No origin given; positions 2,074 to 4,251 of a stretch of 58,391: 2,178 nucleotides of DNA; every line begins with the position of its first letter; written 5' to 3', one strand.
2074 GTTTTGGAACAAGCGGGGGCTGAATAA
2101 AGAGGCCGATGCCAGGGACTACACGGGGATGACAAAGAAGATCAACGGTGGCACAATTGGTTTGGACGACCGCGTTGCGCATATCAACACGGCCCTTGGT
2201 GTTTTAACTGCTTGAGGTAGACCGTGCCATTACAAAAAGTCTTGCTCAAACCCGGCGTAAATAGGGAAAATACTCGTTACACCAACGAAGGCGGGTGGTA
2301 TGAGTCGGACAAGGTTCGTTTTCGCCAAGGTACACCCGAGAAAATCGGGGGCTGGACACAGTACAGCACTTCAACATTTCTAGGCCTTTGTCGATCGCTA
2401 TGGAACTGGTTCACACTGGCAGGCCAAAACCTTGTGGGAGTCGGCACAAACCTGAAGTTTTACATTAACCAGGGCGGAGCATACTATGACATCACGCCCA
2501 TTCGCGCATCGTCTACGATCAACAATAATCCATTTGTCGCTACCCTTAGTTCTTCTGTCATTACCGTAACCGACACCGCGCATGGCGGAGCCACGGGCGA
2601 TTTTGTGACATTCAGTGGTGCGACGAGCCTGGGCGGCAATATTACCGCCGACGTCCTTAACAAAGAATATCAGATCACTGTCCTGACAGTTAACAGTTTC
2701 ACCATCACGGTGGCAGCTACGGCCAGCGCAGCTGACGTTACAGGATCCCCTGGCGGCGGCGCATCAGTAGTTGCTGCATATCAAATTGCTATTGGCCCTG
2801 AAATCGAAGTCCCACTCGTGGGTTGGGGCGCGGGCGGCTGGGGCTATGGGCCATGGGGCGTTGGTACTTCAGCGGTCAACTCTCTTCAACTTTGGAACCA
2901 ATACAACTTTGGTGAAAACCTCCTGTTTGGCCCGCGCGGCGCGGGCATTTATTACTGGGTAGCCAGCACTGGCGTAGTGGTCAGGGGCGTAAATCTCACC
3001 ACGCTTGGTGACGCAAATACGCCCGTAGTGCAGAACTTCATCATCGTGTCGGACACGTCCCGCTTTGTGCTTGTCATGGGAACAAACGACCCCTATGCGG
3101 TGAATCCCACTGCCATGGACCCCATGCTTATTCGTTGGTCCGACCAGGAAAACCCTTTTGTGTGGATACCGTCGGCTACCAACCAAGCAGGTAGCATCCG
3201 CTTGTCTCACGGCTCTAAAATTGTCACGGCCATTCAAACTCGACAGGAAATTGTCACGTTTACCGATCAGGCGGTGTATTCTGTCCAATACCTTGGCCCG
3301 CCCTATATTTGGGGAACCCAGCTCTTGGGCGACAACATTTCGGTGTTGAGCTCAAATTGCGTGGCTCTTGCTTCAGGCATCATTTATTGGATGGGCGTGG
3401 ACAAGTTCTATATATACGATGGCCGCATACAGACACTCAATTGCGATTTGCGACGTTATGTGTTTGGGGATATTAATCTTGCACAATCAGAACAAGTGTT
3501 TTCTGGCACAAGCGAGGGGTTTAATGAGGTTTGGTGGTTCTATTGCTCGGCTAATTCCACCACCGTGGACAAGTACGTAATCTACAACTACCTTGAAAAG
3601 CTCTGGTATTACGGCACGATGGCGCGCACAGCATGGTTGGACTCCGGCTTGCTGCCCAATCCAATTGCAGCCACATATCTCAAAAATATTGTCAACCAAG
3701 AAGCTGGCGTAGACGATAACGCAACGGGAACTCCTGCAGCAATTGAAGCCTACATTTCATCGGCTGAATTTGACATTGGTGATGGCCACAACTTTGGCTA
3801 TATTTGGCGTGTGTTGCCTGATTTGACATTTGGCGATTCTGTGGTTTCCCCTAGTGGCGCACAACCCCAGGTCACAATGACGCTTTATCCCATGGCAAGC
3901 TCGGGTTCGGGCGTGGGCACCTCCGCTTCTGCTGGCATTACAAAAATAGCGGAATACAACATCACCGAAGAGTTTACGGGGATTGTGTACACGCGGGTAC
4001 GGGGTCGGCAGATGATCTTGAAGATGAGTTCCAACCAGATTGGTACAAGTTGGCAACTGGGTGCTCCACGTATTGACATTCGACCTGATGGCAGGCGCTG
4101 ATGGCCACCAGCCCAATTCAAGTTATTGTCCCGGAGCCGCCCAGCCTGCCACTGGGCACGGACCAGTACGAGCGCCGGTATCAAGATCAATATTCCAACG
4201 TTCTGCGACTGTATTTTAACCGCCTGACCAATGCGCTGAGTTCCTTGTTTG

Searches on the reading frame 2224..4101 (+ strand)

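Call 22: search_protein_families(library=pfam, proteins=[window:2224-4101:+], max_evalue=0.001)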
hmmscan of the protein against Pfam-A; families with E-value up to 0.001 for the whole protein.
window:2224-4101:+ (625 aa): 0 families

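Call 35: search_protein_families(library=phrogs, proteins=[window:2224-4101:+], max_evalue=0.001)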
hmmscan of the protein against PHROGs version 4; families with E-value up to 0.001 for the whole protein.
window:2224-4101:+ (625 aa): 2 families
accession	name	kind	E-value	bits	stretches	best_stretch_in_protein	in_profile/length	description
phrog_3287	-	head and packaging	1.6e-64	219.7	1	3-625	5-524/524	virion structural protein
phrog_28581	-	unknown function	3.8e-05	24.8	1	99-178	75-153/165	-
